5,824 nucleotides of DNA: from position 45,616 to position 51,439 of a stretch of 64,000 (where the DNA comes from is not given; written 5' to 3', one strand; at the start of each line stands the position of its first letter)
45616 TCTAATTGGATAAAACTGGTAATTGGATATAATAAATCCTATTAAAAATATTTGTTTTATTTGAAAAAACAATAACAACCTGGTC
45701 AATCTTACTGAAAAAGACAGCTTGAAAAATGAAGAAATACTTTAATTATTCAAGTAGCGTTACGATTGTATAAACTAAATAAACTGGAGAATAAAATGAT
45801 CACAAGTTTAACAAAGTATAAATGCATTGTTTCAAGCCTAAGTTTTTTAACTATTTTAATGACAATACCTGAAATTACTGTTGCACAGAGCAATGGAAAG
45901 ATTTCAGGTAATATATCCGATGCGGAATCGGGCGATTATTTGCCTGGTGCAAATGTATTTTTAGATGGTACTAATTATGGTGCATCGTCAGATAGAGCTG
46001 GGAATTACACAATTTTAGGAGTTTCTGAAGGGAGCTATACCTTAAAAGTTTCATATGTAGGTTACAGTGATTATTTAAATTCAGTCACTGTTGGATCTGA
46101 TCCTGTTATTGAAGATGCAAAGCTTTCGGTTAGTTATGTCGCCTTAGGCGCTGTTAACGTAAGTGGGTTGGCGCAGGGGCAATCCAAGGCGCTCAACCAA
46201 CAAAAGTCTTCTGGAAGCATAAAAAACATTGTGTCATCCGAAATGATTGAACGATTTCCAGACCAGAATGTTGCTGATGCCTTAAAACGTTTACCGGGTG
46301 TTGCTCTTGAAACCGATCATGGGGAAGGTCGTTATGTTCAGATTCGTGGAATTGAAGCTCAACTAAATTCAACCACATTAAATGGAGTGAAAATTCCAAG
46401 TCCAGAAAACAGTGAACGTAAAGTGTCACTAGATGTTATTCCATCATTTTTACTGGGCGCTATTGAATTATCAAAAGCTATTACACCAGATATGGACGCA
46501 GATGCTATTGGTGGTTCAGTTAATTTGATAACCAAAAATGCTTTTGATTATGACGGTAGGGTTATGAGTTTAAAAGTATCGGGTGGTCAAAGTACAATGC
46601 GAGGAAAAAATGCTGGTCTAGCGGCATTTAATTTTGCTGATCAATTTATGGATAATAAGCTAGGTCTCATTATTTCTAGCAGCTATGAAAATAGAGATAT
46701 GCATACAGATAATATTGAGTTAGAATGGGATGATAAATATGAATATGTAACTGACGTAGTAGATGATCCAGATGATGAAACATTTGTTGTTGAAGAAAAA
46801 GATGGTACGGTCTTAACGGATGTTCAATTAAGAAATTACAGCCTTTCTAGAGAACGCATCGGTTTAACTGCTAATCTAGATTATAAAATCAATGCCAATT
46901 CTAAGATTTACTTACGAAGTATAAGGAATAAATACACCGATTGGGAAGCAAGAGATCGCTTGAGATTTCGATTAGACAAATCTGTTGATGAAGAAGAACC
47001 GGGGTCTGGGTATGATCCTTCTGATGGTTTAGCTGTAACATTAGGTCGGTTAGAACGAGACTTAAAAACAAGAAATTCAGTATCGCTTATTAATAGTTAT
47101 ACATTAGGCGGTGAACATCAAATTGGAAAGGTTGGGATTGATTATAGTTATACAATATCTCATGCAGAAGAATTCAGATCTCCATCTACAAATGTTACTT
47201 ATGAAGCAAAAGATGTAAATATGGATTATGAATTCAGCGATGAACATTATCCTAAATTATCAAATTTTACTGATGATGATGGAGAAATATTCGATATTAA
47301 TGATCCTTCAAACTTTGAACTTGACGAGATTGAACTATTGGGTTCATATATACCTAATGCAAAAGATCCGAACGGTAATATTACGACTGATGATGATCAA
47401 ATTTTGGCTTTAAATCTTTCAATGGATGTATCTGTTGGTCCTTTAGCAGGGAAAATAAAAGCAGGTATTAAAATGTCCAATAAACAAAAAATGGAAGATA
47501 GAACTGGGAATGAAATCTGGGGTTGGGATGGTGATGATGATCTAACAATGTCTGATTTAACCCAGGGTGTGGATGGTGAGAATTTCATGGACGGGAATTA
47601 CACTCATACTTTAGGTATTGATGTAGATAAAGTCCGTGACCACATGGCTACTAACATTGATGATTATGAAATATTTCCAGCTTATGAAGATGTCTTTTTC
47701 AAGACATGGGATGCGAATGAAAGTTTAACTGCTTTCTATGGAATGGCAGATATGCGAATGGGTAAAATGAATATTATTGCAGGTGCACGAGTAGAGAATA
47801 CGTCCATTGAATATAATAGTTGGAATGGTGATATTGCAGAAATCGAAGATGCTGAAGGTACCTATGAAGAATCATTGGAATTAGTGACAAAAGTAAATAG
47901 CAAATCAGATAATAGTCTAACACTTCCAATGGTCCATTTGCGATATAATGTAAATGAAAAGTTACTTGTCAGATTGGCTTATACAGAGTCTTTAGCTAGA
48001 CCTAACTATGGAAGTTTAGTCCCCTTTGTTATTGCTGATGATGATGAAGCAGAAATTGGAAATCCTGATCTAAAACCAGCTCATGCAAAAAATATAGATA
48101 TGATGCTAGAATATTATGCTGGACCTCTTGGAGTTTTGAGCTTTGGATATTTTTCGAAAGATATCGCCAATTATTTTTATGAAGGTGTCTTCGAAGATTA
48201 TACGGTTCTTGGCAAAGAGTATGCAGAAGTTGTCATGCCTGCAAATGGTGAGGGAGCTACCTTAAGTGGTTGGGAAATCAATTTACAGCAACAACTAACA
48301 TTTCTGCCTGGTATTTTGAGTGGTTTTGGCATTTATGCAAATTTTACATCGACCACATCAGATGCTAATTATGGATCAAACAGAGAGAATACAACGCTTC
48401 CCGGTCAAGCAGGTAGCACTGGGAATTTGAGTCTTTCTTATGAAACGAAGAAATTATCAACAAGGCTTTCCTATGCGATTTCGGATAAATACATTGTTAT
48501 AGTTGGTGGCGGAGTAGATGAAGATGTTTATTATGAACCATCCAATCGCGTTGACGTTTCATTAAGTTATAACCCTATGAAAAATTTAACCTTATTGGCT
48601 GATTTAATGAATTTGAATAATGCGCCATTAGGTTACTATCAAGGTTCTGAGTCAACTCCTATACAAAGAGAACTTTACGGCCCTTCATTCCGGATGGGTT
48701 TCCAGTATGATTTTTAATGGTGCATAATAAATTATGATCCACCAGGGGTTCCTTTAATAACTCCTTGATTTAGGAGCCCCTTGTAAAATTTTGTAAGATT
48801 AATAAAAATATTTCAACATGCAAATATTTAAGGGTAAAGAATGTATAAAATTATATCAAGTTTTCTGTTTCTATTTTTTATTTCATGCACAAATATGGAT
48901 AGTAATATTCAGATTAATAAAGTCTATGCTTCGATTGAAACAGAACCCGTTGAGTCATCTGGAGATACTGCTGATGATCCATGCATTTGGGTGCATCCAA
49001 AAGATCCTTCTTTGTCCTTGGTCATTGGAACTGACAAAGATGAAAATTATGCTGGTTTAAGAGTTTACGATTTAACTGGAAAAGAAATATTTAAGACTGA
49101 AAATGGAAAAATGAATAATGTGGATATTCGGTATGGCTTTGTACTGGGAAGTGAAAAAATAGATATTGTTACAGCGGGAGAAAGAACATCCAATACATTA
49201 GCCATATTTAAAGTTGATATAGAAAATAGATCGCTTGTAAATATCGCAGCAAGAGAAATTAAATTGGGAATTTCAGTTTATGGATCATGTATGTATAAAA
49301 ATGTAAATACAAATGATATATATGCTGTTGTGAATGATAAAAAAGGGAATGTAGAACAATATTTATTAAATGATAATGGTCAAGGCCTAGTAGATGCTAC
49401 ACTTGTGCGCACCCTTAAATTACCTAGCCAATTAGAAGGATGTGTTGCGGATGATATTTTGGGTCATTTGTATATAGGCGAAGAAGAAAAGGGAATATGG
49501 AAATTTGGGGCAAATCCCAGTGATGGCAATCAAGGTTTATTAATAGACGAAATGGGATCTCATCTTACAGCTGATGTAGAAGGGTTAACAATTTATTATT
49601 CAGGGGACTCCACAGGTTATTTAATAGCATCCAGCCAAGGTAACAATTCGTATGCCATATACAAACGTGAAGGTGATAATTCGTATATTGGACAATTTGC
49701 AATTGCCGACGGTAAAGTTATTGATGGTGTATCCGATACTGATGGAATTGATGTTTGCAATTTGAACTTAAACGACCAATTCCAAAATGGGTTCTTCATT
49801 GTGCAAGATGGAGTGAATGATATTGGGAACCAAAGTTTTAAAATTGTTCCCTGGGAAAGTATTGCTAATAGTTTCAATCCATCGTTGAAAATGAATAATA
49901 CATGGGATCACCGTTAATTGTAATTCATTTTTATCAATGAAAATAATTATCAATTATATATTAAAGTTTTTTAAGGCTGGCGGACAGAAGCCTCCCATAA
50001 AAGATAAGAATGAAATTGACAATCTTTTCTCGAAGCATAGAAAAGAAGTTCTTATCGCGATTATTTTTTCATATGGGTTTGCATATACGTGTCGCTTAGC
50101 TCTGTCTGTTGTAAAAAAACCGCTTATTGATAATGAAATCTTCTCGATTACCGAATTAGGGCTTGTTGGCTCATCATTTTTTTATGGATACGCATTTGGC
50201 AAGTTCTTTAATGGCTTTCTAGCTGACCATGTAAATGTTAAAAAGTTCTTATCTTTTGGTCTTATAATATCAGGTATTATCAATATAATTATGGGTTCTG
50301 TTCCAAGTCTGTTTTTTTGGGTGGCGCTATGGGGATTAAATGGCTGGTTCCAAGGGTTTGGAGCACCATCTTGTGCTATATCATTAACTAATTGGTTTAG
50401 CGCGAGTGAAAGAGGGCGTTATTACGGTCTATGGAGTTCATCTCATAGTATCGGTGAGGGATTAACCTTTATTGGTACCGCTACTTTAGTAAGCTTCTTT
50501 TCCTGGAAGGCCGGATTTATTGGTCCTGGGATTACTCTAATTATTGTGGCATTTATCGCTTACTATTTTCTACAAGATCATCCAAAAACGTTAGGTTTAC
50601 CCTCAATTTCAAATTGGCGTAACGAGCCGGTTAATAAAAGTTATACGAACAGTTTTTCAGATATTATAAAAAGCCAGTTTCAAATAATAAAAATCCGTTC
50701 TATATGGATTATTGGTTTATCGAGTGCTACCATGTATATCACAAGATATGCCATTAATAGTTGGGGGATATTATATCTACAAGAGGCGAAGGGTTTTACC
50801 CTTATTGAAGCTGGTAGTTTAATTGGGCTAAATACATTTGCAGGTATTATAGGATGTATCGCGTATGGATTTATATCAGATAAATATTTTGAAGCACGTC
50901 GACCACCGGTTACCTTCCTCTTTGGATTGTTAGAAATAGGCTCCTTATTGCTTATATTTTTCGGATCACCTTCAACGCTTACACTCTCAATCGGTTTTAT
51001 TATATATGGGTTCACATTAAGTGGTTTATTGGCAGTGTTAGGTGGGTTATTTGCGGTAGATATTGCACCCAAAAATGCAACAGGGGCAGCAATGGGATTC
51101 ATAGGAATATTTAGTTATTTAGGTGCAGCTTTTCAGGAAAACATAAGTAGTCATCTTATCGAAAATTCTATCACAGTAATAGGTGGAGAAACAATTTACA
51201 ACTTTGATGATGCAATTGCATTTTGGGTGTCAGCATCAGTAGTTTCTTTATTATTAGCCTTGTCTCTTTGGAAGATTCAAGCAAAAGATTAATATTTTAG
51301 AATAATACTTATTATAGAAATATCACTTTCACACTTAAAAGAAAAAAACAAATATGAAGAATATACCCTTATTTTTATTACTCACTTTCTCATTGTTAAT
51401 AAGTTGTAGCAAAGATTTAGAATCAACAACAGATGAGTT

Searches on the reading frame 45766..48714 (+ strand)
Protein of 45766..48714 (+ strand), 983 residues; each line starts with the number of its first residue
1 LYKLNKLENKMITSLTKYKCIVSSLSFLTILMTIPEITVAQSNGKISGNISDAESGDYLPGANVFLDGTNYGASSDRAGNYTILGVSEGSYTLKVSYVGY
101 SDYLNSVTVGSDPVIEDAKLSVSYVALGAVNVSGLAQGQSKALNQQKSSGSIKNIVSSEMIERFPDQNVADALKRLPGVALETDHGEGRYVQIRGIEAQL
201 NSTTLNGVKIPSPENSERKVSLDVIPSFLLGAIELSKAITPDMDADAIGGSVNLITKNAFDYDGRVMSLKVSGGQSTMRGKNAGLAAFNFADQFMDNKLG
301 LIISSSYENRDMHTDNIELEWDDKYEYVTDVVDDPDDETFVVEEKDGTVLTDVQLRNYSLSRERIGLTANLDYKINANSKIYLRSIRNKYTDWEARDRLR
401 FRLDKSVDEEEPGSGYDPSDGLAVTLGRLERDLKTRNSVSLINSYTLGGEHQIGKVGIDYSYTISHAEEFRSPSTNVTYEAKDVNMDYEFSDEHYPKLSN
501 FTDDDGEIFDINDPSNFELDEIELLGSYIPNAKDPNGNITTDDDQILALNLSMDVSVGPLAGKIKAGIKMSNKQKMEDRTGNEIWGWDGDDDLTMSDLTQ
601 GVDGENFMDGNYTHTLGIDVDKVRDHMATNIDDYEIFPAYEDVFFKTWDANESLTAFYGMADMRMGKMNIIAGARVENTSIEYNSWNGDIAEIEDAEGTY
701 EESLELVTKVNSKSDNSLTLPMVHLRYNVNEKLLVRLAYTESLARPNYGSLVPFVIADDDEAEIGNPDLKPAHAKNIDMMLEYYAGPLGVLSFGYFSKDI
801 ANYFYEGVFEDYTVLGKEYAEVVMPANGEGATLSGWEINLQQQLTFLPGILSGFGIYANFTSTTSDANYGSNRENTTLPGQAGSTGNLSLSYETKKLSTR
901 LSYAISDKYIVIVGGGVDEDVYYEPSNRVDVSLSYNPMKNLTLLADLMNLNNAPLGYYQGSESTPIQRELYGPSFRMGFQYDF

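Call 47: search_protein_families(library=pfam, proteins=[window:45766-48714:+], max_evalue=0.0001)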
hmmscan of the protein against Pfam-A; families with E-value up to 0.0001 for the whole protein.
window:45766-48714:+ (983 aa): 6 families
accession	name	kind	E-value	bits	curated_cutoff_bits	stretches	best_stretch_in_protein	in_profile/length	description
PF00593.30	TonB_dep_Rec_b-barrel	-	1.5e-30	107.9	27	1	501-950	14-436/436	TonB dependent receptor-like, beta-barrel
PF14905.12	OMP_b-brl_3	-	1.3e-18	67.7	27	1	647-949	107-372/408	Outer membrane protein beta-barrel family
PF13715.12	CarbopepD_reg_2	-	1.3e-17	64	32.2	1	46-130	1-86/88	CarboxypepD_reg-like domain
PF07715.20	Plug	-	3.7e-16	60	23.9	1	147-250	4-106/107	TonB-dependent Receptor Plug Domain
PF13620.12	CarboxypepD_reg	-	1.4e-13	51.4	32.3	1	46-111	2-71/82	Carboxypeptidase regulatory-like domain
PF08308.17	PEGA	-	9.5e-06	25.9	20.8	1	60-112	11-58/71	PEGA domain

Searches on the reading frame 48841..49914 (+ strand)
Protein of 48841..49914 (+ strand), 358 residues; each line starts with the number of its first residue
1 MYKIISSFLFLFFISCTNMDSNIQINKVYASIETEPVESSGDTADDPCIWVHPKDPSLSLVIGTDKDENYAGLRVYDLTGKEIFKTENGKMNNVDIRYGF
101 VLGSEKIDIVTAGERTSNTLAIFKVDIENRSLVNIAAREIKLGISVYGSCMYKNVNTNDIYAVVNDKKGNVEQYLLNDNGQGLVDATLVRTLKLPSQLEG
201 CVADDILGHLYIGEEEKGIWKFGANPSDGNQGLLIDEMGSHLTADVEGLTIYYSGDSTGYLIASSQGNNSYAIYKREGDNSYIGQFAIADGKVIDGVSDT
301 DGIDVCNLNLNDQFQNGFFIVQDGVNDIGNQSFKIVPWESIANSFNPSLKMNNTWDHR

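Call 47: search_protein_families(library=pfam, proteins=[window:48841-49914:+], max_evalue=0.0001)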
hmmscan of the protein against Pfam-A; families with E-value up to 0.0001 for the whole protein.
window:48841-49914:+ (358 aa): 1 family
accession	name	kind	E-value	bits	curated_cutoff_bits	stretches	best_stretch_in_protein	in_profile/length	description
PF02333.21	Phytase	-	1.7e-111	373.3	21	1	20-356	25-368/375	Phytase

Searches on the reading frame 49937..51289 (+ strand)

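Call 47: search_protein_families(library=pfam, proteins=[window:49937-51289:+], max_evalue=0.0001)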
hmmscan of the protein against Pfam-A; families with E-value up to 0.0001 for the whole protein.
window:49937-51289:+ (451 aa): 1 family
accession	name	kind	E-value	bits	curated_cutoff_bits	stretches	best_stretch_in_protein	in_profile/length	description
PF07690.21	MFS_1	-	2.8e-47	161.8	33.4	1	43-399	2-345/347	Major Facilitator Superfamily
